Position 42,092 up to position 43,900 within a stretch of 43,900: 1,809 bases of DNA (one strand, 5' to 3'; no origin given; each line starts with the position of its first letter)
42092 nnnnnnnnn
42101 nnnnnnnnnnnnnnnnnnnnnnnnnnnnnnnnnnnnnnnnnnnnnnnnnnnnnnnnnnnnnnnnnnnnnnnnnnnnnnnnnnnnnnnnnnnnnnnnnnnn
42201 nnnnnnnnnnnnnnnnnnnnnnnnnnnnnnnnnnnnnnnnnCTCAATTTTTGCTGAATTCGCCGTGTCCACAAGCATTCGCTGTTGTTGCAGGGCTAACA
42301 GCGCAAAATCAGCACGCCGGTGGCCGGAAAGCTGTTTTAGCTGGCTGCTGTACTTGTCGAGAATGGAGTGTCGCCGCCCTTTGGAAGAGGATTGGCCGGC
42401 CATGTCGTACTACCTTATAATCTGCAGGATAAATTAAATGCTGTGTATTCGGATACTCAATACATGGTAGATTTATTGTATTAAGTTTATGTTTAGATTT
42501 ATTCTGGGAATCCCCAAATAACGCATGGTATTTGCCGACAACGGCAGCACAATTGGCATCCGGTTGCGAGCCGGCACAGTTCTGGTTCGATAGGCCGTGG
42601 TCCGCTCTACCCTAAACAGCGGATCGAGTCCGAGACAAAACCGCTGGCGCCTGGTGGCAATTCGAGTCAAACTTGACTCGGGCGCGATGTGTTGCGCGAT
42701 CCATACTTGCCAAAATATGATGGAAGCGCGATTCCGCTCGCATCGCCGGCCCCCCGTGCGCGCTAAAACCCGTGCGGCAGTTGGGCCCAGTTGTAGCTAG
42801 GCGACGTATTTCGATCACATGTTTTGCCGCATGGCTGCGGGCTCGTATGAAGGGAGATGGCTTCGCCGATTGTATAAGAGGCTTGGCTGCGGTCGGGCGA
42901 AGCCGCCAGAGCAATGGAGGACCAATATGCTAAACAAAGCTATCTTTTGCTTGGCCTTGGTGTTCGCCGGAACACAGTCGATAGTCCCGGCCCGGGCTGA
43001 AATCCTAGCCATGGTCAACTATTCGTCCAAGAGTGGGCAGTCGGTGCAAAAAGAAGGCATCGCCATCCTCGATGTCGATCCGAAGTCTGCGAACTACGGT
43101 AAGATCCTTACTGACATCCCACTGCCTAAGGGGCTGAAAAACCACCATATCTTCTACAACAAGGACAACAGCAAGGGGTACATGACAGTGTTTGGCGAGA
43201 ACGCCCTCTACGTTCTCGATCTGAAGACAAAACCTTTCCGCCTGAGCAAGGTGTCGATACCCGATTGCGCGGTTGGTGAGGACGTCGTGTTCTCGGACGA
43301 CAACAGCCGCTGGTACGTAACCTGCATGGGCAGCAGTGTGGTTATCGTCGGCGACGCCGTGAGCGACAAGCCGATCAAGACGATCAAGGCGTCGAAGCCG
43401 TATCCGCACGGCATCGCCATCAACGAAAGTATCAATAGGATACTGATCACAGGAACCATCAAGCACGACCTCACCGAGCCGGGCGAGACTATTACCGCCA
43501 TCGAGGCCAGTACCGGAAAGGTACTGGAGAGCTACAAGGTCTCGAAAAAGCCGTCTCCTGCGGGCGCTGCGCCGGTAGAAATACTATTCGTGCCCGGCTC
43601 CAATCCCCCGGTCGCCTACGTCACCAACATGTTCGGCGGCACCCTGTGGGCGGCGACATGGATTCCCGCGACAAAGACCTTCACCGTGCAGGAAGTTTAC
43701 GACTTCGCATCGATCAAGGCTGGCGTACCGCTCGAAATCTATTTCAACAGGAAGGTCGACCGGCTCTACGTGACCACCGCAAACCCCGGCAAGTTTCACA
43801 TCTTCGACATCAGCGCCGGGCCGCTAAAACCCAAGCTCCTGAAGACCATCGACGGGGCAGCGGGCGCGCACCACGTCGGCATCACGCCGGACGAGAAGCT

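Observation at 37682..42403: Input-less histidine kinase, HerA-type hexameric ATPase and a paralogous membrane histidine kinase, with no response regulator or nuclease partner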

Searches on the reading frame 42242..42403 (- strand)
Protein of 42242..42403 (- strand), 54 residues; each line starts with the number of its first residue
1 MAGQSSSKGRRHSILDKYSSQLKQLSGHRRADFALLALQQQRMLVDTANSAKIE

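Call 51: search_protein_representatives(alignment_id=A2)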
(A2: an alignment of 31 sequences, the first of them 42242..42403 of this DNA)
Query: 31 sequences, 54 profile positions. Proteins with E-value up to 0.001 (for the whole library): 126; up to 1e-10: 26; up to 1e-30: 0. The best 126 are listed.
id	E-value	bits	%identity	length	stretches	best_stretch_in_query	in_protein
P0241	4.0e-20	87.5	-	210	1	1-54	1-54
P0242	2.9e-19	84.7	-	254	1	1-54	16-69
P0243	6.2e-18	80.5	-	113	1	1-54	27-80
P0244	1.1e-17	79.6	-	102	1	1-54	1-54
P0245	1.5e-17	79.2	-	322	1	1-54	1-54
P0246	1.9e-17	78.9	-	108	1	1-54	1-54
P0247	3.1e-17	78.2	-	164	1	1-54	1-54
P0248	2.6e-16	75.3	-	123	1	1-54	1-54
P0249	6.3e-16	74.1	-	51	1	1-51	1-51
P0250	1.1e-15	73.3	-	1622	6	14-40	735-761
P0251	1.5e-15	72.8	-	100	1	1-53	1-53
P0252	4.8e-15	71.2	-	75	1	1-45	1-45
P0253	7.5e-15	70.6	-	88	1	1-52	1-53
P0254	2.3e-14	69.1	-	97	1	1-54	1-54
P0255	2.8e-14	68.8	-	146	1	4-54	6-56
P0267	2.0e-10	56.4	-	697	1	15-52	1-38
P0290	1.9e-08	50.1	-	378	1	5-53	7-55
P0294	3.7e-08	49.2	-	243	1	14-54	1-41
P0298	1.1e-07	47.6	-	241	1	3-52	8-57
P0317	1.1e-06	44.5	-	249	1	1-35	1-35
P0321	6.2e-06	42.0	-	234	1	1-54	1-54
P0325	7.8e-06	41.7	-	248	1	1-49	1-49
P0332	1.4e-05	40.9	-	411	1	15-52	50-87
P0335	1.6e-05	40.7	-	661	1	1-53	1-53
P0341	3.2e-05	39.8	-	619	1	1-34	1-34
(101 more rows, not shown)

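Call 52: search_protein_families(library=pfam, proteins=[P0267, P0335, P0341, P0290, P0332, P0317, P0325, P0321, P0294, P0298], max_evalue=0.001)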
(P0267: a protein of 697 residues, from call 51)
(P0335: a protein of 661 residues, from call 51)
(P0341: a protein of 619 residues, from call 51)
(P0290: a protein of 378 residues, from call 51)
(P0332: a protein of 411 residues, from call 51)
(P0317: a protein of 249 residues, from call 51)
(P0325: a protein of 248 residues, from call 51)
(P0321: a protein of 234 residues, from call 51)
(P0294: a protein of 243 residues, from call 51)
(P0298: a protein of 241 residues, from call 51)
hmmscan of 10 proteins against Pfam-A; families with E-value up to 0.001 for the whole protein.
P0267 (697 aa): 5 families
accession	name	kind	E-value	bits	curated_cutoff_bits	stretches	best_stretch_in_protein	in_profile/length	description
PF00072.30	Response_reg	-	6.6e-48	161.9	30.2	2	439-554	1-110/111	Response regulator receiver domain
PF02518.31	HATPase_c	-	5.4e-28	98.1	26.4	1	153-268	1-110/111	Histidine kinase-, DNA gyrase B-, and HSP90-like ATPase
PF00512.31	HisKA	-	2.3e-21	76.1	26.9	1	41-105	1-65/66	His Kinase A (phospho-acceptor) domain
PF01627.28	Hpt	-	3.2e-14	53.3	24.6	1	605-687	2-80/84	Hpt domain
PF24896.1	Receiver_CRE1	-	9.7e-06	26.3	27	0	284-410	4-136/136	AHK4/CRE1/WOL first receiver domain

P0335 (661 aa): 6 families
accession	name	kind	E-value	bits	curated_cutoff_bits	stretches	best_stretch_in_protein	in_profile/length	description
PF00563.25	EAL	-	2.5e-80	269.7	31.3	1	372-608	2-236/236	EAL domain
PF00990.26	GGDEF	-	3.9e-54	183.2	23.8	1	195-351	1-160/161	Diguanylate cyclase, GGDEF domain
PF13426.13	PAS_9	-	1.9e-14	54.2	27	1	79-183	2-103/103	PAS domain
PF00989.32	PAS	-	9e-10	39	22.6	1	70-181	3-113/113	PAS fold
PF08448.16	PAS_4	-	2.1e-08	34.8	23.1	1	74-186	1-110/110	PAS fold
PF13188.13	PAS_8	-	1.8e-05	24.9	21.8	1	69-125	2-55/65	PAS domain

P0341 (619 aa): 5 families
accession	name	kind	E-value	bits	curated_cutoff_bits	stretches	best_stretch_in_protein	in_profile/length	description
PF00563.25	EAL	-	4.2e-73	246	31.3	1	344-577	3-236/236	EAL domain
PF00990.26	GGDEF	-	1.1e-49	168.8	23.8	1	166-321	1-158/161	Diguanylate cyclase, GGDEF domain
PF13426.13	PAS_9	-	1e-07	32.6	27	1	58-154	3-103/103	PAS domain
PF13188.13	PAS_8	-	0.00018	21.7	21.8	0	50-94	5-50/65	PAS domain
PF08448.16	PAS_4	-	0.00054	20.6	23.1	0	53-157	2-110/110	PAS fold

P0290 (378 aa): 2 families
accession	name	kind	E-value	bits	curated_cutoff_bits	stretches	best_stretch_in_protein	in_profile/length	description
PF00990.26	GGDEF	-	2.5e-48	164.3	23.8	1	83-239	1-160/161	Diguanylate cyclase, GGDEF domain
PF00563.25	EAL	-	3.1e-23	82.8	31.3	1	260-339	2-81/236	EAL domain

P0332 (411 aa): 1 family
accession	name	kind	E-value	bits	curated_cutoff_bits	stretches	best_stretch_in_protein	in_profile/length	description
PF00990.26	GGDEF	-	1.1e-43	149.3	23.8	1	116-273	1-161/161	Diguanylate cyclase, GGDEF domain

P0317 (249 aa): 5 families
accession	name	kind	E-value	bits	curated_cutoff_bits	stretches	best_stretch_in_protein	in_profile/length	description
PF00990.26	GGDEF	-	3.6e-22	79.3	23.8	1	168-235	1-68/161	Diguanylate cyclase, GGDEF domain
PF13426.13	PAS_9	-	4.5e-13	49.8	27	1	57-156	2-103/103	PAS domain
PF00989.32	PAS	-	3.1e-07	30.9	22.6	1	47-154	2-113/113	PAS fold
PF13188.13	PAS_8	-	0.00022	21.5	21.8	0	49-94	4-49/65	PAS domain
PF08448.16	PAS_4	-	0.00078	20.1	23.1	0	53-157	2-108/110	PAS fold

P0325 (248 aa): 2 families
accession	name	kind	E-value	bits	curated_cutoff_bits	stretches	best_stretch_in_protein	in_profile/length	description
PF00512.31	HisKA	-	2.6e-20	72.7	26.9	1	55-120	1-66/66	His Kinase A (phospho-acceptor) domain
PF02518.31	HATPase_c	-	2.9e-19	70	26.4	1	167-248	1-76/111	Histidine kinase-, DNA gyrase B-, and HSP90-like ATPase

P0321 (234 aa): 1 family
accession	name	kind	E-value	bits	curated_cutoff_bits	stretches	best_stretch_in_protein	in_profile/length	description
PF00990.26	GGDEF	-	1.9e-35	122.4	23.8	1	81-198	1-120/161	Diguanylate cyclase, GGDEF domain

P0294 (243 aa): 1 family
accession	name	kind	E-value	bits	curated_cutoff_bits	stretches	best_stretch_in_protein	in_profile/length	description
PF00512.31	HisKA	-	2e-18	66.6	26.9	1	49-119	1-66/66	His Kinase A (phospho-acceptor) domain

P0298 (241 aa): 2 families
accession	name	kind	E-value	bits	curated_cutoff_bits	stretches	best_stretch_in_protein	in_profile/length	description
PF00512.31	HisKA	-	2e-21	76.2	26.9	1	67-135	1-65/66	His Kinase A (phospho-acceptor) domain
PF02518.31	HATPase_c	-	3.8e-12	47.1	26.4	1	183-239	2-57/111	Histidine kinase-, DNA gyrase B-, and HSP90-like ATPase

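Call 54: find_encoding_contigs(protein=P0335, flank=5000, max_places=3)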
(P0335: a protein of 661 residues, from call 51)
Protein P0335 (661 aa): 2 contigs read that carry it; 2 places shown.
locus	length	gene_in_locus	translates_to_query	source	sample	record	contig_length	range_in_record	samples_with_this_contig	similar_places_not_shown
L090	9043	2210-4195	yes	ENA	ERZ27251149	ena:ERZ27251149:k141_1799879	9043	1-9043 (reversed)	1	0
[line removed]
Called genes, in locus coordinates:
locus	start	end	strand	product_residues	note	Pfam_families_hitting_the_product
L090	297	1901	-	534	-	PF01935:DUF87, PF10412:TrwB_AAD_bind (weak)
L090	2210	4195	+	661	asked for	PF00989:PAS, PF08448:PAS_4, PF13426:PAS_9, PF00990:GGDEF, PF00563:EAL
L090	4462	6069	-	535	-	PF20656:MS_N, PF01274:MS_TIM-barrel, PF20659:MS_C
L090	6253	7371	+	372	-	PF23500:DUF7133, PF07995:GSDH, PF22807:TrAA12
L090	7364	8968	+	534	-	PF02776:TPP_enzyme_N, PF00205:TPP_enzyme_M, PF02775:TPP_enzyme_C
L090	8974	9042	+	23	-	?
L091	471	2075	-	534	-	PF01935:DUF87, PF10412:TrwB_AAD_bind (weak)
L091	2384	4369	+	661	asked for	PF00989:PAS, PF08448:PAS_4, PF13426:PAS_9, PF00990:GGDEF, PF00563:EAL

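Call 55: find_encoding_contigs(protein=P0267, flank=5000, max_places=3)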
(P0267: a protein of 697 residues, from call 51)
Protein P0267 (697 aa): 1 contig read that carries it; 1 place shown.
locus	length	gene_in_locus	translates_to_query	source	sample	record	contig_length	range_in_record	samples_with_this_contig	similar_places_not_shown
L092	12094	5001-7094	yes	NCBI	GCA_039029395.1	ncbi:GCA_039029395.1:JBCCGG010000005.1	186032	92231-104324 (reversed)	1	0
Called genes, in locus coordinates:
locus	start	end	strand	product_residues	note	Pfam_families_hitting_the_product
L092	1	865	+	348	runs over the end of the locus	PF00072:Response_reg, PF00211:Guanylate_cyc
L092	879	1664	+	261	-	PF00561:Abhydrolase_1, PF12146:Hydrolase_4, PF12697:Abhydrolase_6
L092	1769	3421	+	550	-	PF00378:ECH_1, PF16113:ECH_2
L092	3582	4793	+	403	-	PF00072:Response_reg, PF00512:HisKA, PF02518:HATPase_c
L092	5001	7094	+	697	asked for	PF00512:HisKA, PF02518:HATPase_c, PF24896:Receiver_CRE1 (faint), PF00072:Response_reg, PF01627:Hpt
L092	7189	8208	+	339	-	PF00126:HTH_1, PF03466:LysR_substrate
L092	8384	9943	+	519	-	PF01266:DAO, PF16901:DAO_C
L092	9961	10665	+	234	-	PF01182:Glucosamine_iso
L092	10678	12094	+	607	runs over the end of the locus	PF00920:ILVD_EDD_N, PF24877:ILV_EDD_C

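Call 57: find_encoding_contigs(protein=P0341, flank=5000, max_places=3)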
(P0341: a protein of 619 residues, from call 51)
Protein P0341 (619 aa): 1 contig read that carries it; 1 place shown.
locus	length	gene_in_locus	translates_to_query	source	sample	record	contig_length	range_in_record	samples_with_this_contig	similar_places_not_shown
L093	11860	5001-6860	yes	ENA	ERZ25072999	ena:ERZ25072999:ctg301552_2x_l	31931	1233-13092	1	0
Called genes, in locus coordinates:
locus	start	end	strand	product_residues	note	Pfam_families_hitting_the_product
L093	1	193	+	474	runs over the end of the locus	?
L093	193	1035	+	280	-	PF00582:Usp (faint)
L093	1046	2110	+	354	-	PF00501:AMP-binding (weak)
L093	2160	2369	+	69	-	PF14535:AMP-binding_C_2 (weak)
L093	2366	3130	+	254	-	PF00378:ECH_1, PF16113:ECH_2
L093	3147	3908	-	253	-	PF07277:SapC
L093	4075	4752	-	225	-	PF13548:DUF4126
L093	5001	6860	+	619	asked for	PF13426:PAS_9, PF00990:GGDEF, PF00563:EAL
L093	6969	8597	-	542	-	PF01580:FtsK_SpoIIIE (faint), PF01935:DUF87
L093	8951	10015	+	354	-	PF00355:Rieske, PF00848:Ring_hydroxyl_A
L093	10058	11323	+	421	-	PF01546:Peptidase_M20, PF07687:M20_dimer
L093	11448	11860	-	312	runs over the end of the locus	PF01797:Y1_Tnp, PF08299:Bac_DnaA_C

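Call 58: find_encoding_contigs(protein=P0332, flank=5000, max_places=3)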
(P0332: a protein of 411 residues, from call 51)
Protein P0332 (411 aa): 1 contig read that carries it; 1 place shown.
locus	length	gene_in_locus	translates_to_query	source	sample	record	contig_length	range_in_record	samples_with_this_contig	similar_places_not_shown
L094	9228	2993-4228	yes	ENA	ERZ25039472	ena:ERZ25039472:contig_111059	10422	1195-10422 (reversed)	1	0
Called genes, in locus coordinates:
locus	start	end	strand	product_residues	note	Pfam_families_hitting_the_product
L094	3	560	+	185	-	?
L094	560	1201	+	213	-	-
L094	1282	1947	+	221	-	PF13302:Acetyltransf_3, PF00583:Acetyltransf_1 (weak)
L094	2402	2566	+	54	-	-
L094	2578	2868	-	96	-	-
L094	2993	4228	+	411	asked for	PF00990:GGDEF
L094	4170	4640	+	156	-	PF00563:EAL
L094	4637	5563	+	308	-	PF01935:DUF87, PF10412:TrwB_AAD_bind (faint)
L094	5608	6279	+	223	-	-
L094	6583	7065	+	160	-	PF18932:DUF5681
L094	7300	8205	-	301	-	-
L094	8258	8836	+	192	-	-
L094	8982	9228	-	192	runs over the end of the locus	-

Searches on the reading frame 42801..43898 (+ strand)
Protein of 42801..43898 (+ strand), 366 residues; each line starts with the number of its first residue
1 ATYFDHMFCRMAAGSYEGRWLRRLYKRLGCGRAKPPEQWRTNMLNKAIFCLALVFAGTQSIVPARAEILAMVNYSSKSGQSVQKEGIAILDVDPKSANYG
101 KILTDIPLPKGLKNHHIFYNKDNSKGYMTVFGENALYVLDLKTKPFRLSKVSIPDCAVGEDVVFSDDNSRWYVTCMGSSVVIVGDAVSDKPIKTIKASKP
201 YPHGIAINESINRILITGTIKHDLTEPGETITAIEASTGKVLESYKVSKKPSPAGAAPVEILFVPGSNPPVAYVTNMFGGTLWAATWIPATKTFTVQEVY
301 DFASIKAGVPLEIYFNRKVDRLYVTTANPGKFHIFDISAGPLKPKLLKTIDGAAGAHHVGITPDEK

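Call 85: search_protein_families(library=pfam, proteins=[window:42801-43898:+], max_evalue=0.01)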
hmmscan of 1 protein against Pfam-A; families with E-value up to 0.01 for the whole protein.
window:42801-43898:+ (366 aa): 1 family
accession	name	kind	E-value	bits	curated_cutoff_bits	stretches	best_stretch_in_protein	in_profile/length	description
PF05694.17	SBP56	-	5.3e-05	22.6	34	1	62-121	14-74/453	56kDa selenium binding protein (SBP56)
